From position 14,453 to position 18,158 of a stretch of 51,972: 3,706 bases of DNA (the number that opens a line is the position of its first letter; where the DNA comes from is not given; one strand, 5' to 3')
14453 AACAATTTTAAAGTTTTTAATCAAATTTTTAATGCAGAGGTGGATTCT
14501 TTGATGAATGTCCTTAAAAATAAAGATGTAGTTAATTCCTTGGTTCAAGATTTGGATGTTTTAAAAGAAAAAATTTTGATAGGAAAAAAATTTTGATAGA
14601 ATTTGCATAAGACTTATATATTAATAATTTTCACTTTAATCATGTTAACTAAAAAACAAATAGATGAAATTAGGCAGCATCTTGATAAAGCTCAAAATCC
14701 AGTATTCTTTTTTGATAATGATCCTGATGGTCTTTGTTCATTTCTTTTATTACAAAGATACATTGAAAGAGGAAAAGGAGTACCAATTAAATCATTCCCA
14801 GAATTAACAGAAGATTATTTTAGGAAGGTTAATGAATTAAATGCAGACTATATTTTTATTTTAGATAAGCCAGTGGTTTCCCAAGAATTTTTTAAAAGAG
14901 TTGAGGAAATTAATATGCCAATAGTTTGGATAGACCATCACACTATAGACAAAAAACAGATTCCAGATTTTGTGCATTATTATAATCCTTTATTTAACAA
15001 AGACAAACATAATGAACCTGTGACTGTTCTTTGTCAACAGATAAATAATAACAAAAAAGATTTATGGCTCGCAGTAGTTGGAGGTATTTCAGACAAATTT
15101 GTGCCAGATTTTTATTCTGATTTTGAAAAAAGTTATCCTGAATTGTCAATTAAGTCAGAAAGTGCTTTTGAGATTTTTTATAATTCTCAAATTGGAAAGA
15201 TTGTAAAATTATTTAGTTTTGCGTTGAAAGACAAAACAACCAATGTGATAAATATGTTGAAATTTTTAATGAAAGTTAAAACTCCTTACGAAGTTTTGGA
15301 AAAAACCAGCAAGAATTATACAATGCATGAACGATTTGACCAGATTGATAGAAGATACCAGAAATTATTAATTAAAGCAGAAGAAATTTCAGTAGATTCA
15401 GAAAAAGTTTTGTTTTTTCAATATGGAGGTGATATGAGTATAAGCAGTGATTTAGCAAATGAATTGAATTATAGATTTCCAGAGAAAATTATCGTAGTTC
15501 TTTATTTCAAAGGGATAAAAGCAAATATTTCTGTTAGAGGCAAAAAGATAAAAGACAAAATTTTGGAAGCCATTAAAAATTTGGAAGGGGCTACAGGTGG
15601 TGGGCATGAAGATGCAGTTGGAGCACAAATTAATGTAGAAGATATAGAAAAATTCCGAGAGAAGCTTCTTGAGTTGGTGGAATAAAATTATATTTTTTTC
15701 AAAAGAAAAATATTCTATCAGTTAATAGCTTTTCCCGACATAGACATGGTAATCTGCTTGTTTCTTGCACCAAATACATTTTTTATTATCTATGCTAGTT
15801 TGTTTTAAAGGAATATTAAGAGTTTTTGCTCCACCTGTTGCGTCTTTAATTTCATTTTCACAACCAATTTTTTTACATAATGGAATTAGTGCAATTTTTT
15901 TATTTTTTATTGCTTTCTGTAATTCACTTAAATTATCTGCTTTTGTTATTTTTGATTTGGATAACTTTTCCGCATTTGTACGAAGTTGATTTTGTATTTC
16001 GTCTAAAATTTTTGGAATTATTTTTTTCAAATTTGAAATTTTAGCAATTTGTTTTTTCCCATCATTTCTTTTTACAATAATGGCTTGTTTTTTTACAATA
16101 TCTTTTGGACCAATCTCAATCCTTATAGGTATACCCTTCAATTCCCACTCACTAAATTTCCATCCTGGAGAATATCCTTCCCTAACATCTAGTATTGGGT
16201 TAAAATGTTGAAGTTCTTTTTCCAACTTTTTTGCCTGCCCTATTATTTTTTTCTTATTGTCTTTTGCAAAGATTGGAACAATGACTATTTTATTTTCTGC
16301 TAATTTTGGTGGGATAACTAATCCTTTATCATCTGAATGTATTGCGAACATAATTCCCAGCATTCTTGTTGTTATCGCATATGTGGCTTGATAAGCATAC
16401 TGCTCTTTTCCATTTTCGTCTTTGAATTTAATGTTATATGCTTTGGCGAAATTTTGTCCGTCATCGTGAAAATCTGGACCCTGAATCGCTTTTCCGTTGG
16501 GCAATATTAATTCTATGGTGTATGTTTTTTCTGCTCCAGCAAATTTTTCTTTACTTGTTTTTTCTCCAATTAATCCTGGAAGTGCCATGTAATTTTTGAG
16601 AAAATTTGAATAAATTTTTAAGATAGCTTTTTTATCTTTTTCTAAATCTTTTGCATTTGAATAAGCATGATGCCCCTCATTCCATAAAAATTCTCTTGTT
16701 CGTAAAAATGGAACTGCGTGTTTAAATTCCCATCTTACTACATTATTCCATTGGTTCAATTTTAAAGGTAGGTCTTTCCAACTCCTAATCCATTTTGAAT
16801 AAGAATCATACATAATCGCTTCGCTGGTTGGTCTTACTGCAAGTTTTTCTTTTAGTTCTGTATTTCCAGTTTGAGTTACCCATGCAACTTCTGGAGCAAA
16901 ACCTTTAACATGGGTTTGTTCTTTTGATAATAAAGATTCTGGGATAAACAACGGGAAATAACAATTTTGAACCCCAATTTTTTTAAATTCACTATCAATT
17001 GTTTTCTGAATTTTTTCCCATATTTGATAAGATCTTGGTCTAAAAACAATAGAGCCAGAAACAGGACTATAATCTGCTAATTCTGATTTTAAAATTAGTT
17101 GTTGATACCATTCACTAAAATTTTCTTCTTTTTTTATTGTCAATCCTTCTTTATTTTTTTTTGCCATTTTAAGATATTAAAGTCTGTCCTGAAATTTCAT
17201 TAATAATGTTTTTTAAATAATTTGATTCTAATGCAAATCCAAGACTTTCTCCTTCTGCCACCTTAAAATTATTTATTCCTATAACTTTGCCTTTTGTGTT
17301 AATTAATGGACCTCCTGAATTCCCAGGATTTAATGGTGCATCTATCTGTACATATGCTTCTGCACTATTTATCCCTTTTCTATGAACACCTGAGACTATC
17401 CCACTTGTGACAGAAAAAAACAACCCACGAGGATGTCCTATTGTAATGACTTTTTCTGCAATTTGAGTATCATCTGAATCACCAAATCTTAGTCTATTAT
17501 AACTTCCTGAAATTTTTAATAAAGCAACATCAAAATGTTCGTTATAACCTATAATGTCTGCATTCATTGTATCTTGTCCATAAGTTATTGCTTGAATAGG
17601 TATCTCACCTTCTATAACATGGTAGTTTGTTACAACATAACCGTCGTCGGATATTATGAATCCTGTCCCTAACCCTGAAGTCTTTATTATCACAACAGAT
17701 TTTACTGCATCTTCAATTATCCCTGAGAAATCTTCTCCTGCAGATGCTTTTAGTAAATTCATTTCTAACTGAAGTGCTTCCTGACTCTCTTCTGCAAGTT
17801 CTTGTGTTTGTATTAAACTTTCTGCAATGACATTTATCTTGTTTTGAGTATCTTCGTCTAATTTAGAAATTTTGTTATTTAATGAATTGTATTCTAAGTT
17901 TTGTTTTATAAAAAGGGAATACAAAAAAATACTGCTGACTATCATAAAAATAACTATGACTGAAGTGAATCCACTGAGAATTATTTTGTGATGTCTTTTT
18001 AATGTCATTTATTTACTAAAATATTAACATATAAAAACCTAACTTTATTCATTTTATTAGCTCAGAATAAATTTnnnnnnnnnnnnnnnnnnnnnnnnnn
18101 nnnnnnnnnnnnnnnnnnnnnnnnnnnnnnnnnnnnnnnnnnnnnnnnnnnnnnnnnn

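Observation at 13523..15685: Bacterial-type DisA diadenylate cyclase directly followed by a DHH/DHHA1 phosphoesterase in an archaeal genome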

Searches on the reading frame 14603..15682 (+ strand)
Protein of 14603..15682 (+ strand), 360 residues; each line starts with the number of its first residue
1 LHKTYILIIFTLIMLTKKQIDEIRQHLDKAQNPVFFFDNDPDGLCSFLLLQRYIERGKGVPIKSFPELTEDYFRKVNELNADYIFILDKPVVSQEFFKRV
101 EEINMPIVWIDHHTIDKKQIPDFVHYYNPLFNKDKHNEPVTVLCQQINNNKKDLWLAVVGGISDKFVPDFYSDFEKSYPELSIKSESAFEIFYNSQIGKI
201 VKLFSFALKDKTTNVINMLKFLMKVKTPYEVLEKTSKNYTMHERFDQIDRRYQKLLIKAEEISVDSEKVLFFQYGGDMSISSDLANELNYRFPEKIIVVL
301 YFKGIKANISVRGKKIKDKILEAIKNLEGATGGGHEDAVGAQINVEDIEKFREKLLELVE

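Call 3: search_protein_families(library=pfam, proteins=[window:14603-15682:+], max_evalue=0.01)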
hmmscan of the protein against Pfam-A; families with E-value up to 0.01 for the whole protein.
window:14603-15682:+ (360 aa): 2 families
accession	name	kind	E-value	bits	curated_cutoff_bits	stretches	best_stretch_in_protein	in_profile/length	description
PF02272.25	DHHA1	-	7.6e-10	39.6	25.9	1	271-359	8-100/102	DHHA1 domain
PF01368.27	DHH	-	7.2e-06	26.7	28.1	1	38-126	7-86/125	DHH family, N-terminal domain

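Call 4: search_protein_families(library=ncbifam, proteins=[window:14603-15682:+], max_evalue=0.01)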
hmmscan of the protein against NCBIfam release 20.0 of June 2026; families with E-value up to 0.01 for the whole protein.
window:14603-15682:+ (360 aa): 3 families
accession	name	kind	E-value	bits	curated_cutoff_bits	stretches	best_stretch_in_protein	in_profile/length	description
TIGR00644.1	recJ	equivalog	2.9e-13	49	396.9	2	17-134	41-164/546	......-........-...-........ exonuclease RecJ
NF053576.1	RecJ_archaeal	equivalog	3.2e-10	39.4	360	2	22-164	3-149/452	RecJ family nuclease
NF040701.1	RecJ_Meth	equivalog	1.6e-06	27.2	550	1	39-164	16-147/449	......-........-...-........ exonuclease RecJ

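Call 6: search_solved_structures(query=window:14603-15682:+, max_evalue=1, show_alignments=3)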
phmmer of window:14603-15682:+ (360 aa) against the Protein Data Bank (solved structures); distinct sequences matched with E-value up to 1: 2.
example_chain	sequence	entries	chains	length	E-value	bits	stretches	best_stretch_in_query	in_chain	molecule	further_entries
7bhi_A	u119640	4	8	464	3.6e-05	26.3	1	23-176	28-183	Conserved protein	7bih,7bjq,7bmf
7qoj_E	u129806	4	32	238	0.57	12.5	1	13-106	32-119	Ring protein 4/5 gp34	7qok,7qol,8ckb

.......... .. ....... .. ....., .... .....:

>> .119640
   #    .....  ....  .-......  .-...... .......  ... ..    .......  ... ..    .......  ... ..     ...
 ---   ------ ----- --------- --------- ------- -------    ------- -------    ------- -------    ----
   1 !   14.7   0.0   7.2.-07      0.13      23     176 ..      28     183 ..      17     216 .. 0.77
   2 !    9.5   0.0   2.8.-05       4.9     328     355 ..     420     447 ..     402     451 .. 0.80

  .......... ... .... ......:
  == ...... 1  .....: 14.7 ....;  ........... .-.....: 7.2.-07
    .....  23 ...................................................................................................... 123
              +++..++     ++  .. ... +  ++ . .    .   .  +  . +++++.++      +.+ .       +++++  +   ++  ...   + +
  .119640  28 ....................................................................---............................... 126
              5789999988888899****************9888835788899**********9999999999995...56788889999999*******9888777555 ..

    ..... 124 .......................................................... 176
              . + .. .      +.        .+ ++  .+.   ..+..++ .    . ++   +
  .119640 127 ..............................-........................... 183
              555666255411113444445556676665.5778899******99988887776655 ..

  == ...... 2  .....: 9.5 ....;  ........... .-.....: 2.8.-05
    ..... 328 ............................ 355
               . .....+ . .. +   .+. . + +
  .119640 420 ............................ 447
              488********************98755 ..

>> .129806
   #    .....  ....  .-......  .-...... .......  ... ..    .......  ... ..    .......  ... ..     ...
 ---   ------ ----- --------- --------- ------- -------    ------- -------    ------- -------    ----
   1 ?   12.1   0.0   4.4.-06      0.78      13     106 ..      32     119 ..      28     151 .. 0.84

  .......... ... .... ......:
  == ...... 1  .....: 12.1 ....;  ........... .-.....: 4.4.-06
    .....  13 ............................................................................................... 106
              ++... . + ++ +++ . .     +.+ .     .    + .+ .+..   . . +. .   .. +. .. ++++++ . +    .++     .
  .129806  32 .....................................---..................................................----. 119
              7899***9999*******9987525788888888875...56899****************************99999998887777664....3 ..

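Call 19: find_homologous_proteins(query=window:14642-15682:+)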
Query window:14642-15682:+ (347 aa): 3064 proteins with E <= 0.001 among 5527 candidates; the best 120 are listed.
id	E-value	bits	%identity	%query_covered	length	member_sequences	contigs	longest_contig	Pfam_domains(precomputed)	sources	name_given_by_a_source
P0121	2.8e-227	771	100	100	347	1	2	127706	PF01368.28,PF02272.25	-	-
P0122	4.6e-207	705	90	100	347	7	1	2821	PF01368.28,PF02272.25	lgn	-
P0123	5.8e-178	609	77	100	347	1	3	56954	PF01368.28,PF02272.25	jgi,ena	-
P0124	2.4e-177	607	76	100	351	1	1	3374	PF01368.28,PF02272.25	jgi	jgi:single-stranded DNA-specific DHH superfamily exonuclease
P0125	4.5e-174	597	75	100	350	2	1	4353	PF01368.28,PF02272.25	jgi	-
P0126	6.0e-174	596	89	87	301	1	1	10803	PF02272.25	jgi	jgi:single-stranded DNA-specific DHH superfamily exonuclease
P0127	9.6e-172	589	75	100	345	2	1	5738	PF01368.28,PF02272.25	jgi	-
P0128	4.4e-171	587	74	100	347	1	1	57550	PF01368.28,PF02272.25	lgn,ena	-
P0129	6.5e-171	586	75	100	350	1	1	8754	PF01368.28,PF02272.25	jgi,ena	-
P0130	1.1e-170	585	74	99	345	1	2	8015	PF01368.28,PF02272.25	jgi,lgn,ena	-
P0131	4.6e-170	583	74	100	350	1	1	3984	PF01368.28,PF02272.25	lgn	-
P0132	1.4e-168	578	73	99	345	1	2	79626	PF01368.28,PF02272.25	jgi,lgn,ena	jgi:single-stranded DNA-specific DHH superfamily exonuclease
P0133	1.8e-168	578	73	100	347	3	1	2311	PF01368.28,PF02272.25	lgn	-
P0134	2.2e-167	574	72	99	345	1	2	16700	PF01368.28,PF02272.25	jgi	-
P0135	2.0e-165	568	72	99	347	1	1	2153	PF01368.28,PF02272.25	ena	-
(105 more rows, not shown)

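Call 23: search_solved_structures(query=A1, max_evalue=1, show_alignments=2)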
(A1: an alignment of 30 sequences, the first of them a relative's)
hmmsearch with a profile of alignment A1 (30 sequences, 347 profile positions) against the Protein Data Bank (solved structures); distinct sequences matched with E-value up to 1: 4.
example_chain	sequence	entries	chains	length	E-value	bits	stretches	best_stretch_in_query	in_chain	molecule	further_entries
7bhi_A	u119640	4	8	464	7.3e-06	28.5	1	10-153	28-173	Conserved protein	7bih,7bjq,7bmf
5x4h_A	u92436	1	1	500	0.00034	23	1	7-151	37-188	Uncharacterized protein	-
5x4i_A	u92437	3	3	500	0.00092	21.6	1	7-151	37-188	Uncharacterized protein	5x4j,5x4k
9r7o_A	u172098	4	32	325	0.011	18.1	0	315-346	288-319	DHH family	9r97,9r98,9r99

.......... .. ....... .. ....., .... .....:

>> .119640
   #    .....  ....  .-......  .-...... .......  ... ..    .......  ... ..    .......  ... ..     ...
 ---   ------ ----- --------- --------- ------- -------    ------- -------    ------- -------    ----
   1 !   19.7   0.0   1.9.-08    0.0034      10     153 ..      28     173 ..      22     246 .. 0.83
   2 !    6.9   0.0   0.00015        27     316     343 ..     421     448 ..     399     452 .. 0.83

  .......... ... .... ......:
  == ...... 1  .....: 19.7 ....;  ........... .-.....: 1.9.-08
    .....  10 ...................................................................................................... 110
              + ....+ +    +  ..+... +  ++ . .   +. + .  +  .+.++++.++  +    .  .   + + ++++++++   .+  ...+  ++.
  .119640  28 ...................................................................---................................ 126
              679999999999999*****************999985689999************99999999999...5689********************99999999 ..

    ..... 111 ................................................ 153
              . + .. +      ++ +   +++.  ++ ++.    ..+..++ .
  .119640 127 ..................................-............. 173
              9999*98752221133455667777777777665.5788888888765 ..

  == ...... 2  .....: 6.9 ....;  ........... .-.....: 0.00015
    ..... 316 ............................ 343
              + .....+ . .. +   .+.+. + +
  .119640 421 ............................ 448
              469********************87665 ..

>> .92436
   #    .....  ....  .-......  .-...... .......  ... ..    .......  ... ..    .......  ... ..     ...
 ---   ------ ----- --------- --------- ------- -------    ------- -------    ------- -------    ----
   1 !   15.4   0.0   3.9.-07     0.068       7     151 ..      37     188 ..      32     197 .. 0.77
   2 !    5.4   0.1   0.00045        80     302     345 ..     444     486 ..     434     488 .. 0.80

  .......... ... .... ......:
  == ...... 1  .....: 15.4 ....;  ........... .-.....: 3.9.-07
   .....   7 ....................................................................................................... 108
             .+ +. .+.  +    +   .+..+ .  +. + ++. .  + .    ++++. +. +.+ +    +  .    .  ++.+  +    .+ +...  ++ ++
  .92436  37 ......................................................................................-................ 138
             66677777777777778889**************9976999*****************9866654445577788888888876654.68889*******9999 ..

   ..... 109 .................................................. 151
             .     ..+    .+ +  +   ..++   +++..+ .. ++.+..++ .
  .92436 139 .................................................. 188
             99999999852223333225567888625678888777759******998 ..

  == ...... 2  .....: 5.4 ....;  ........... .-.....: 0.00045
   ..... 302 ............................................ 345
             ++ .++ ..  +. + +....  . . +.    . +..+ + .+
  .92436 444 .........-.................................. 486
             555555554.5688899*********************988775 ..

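Call 33: predict_structure(alignment_id=A1)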
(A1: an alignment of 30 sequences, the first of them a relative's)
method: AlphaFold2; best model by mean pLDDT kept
length: 347 residues; sequences in the alignment: 30
mean_pLDDT: 94.3   pTM: 0.90
mean pLDDT of the five models: 94.3, 92.6, 90.2, 89.9, 80.2
residues with pLDDT >= 90: 303; 70-90: 43; 50-70: 1; < 50: 0
segments of 3 or more residues with pLDDT < 50: none
pLDDT, mean of each block of 10 residues (from residue 1): 96 98 95 98 94 85 96 93 96 96 91 93 89 96 97 95 97 95 97 91 95 97 95 95 95 92 88 95 95 94 96 93 92 97 95
secondary structure, 60 per line:
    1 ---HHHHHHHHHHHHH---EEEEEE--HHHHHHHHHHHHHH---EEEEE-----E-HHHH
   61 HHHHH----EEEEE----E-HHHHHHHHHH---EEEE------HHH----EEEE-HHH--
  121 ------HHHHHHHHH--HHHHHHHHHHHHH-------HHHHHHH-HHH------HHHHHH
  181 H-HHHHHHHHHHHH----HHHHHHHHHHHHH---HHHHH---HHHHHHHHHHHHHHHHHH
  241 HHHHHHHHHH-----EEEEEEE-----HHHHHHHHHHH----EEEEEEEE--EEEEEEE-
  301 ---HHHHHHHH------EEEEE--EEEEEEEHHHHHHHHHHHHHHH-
elements in order: H4-16 E20-25 H28-41 E45-49 H57-65 E70-74 H81-90 E94-97 E111-114 H127-135 H138-150 H158-164 H175-181 H183-194 H199-211 H215-219 H223-250 E256-262 H268-278 E283-290 E293-299 H304-311 E318-322 E325-331 H332-346

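Call 35: fold_search(model_id=the predicted structure, library=pdb)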
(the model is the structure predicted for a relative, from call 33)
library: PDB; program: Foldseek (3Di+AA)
matches with E <= 10: 1564; with E <= 0.001: 89
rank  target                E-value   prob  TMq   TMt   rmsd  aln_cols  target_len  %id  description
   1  7bjq_A                9.8e-18  1.00  0.73  0.58   6.0       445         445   14  Crystal structure of RecJCdc45 from Methanothermobacter thermoautotroficus in complex with ssDNA (released 2022-07-27)
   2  7bhi_A                2.1e-16  1.00  0.72  0.58   5.9       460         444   13  Crystal structure of RecJ-Cdc45 from Methanothermobacter Thermoautotrophicus (released 2022-07-20)
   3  7bih_B                2.1e-16  1.00  0.65  0.53   6.9       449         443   14  Crystal structure of RecJ-Cdc45 from Methanothermobacter Thermoautotrophicus in the closed state. (released 2022-07-27)
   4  7e15_A                3.5e-16  1.00  0.48  0.39  13.3       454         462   14  Protein ternary complex working for DNA replication initiation (released 2021-10-06)
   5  5x4h                  5.3e-16  1.00  0.58  0.46  10.0       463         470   12  The crystal structure of Pyrococcus furiosus RecJ (wild-type) (released 2018-02-14)
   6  7e15_D                7.9e-16  1.00  0.48  0.39  13.3       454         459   15  Protein ternary complex working for DNA replication initiation (released 2021-10-06)
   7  5ght                  7.9e-16  1.00  0.39  0.30  15.1       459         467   15  DNA replication protein (released 2016-10-12)
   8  8y30_A                9.4e-16  1.00  0.69  0.35   5.4       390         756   16  Crystal structure of Staphylococcus aureus RecJ protein in complex with Mg2+ (released 2025-01-29)
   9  7bih_A                1.3e-15  1.00  0.65  0.52   7.3       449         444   15  Crystal structure of RecJ-Cdc45 from Methanothermobacter Thermoautotrophicus in the closed state. (released 2022-07-27)
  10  5x4j                  1.7e-15  1.00  0.56  0.44  10.8       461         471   11  The crystal structure of Pyrococcus furiosus RecJ (Zn-soaking) (released 2018-02-14)
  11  7bhi_B                2.8e-15  1.00  0.69  0.56   6.7       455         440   14  Crystal structure of RecJ-Cdc45 from Methanothermobacter Thermoautotrophicus (released 2022-07-20)
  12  5ghr_A                3.8e-15  1.00  0.49  0.40  12.9       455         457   14  DNA replication protein (released 2016-10-12)
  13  7ykv_B                4.8e-15  1.00  0.65  0.54   8.8       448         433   12  The structure of archaeal nuclease RecJ2 from Methanocaldococcus jannaschii (released 2023-07-26)
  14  5x4i                  7.1e-15  1.00  0.58  0.45  10.1       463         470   12  Pyrococcus furiosus RecJ (D83A, Mn-soaking) (released 2018-02-14)
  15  6tvv_A                1.2e-14  1.00  0.63  0.52   8.9       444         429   13  Crystal structure of 3'-5' RecJ exonuclease from M. Jannaschii (released 2021-01-27)
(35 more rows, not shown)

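Call 62: search_protein_families(library=ncbifam, alignment_id=A1, max_evalue=10)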
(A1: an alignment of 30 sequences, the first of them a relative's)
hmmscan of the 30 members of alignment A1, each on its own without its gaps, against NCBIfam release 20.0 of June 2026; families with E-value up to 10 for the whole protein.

A. member 1, P0121 (347 aa): 3 families
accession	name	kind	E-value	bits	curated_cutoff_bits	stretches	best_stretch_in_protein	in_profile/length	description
TIGR00644.1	recJ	equivalog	3.1e-13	48.9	396.9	2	4-121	41-164/546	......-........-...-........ exonuclease RecJ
NF053576.1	RecJ_archaeal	equivalog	2.8e-10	39.6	360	2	9-151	3-149/452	RecJ family nuclease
NF040701.1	RecJ_Meth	equivalog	1.4e-06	27.3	550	2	26-151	16-147/449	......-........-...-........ exonuclease RecJ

B. families by the number of members that match (of 30 scanned): 16 families
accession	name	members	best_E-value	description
TIGR00644.1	recJ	30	9.4e-19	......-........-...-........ exonuclease RecJ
NF053576.1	RecJ_archaeal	30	7.8e-14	RecJ family nuclease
NF040701.1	RecJ_Meth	21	2e-08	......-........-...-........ exonuclease RecJ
NF008290.0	PRK11070.1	11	0.00016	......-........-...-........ exonuclease RecJ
NF053577.1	HAN_nuclease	7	0.04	Hef-associated nuclease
NF053575.1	GAN_nuclease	2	0.0081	GINS-associated RecJ family nuclease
NF000711.0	PRK00039.2-1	2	0.018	crossover junction endodeoxyribonuclease RuvC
TIGR02175.1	PorC_KorC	2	0.038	2-oxoacid:acceptor oxidoreductase, gamma subunit, pyruvate/2-ketoisovalerate family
NF033204.1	blaRUB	2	0.045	RUB family broad-spectrum class A beta-lactamase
NF001623.0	PRK00411.1-1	1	0.0081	ORC1-type DNA replication protein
NF010480.0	PRK13905.1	1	0.031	UDP-N-acetylmuramate dehydrogenase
TIGR00287.1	cas1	1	0.036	CRISPR-associated endonuclease Cas1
NF040786.1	LysR_Sec_metab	1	0.037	selenium metabolism-associated LysR family transcriptional regulator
NF045775.1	acetoin_reg_AlsR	1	0.042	acetoin biosynthesis transcriptional regulator AlsR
TIGR03998.1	thiol_BshC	1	0.1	bacillithiol biosynthesis cysteine-adding enzyme BshC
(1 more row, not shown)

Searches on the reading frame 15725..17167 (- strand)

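Call 3: search_protein_families(library=pfam, proteins=[window:15725-17167:-], max_evalue=0.01)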
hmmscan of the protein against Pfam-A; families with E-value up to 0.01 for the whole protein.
window:15725-17167:- (481 aa): 3 families
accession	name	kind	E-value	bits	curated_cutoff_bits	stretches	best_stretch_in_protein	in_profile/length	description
PF00587.30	tRNA-synt_2b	-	1.2e-20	74.8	29.3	1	103-275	5-177/179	tRNA synthetase class II core domain (G, H, P, S and T)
PF09180.16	ProRS-C_1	-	2.4e-17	63.3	31.5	1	414-481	2-71/71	Prolyl-tRNA synthetase, C-terminal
PF03129.25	HGTP_anticodon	-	2.8e-14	53.5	21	1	293-386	1-93/94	Anticodon binding domain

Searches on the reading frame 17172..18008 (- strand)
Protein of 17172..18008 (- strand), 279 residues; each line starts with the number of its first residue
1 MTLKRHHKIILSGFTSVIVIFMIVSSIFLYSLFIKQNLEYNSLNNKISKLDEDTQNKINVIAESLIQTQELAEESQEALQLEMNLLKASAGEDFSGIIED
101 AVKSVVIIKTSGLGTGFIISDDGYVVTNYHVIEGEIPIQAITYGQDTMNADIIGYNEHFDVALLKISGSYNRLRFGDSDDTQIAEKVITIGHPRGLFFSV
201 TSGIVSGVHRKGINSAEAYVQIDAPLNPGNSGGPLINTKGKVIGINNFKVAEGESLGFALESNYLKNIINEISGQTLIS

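Call 3: search_protein_families(library=pfam, proteins=[window:17172-18008:-], max_evalue=0.01)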
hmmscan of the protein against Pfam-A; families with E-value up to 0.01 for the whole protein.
window:17172-18008:- (279 aa): 3 families
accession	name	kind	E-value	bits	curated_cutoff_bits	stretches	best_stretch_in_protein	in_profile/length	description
PF13365.12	Trypsin_2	-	8.6e-32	111.3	27.6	1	114-245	1-144/144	Trypsin-like peptidase domain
PF00089.32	Trypsin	-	7e-15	55.9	20.6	1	112-269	25-220/220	Trypsin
PF10459.15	Peptidase_S46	-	1.4e-05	24.5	22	0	107-136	42-71/698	Peptidase S46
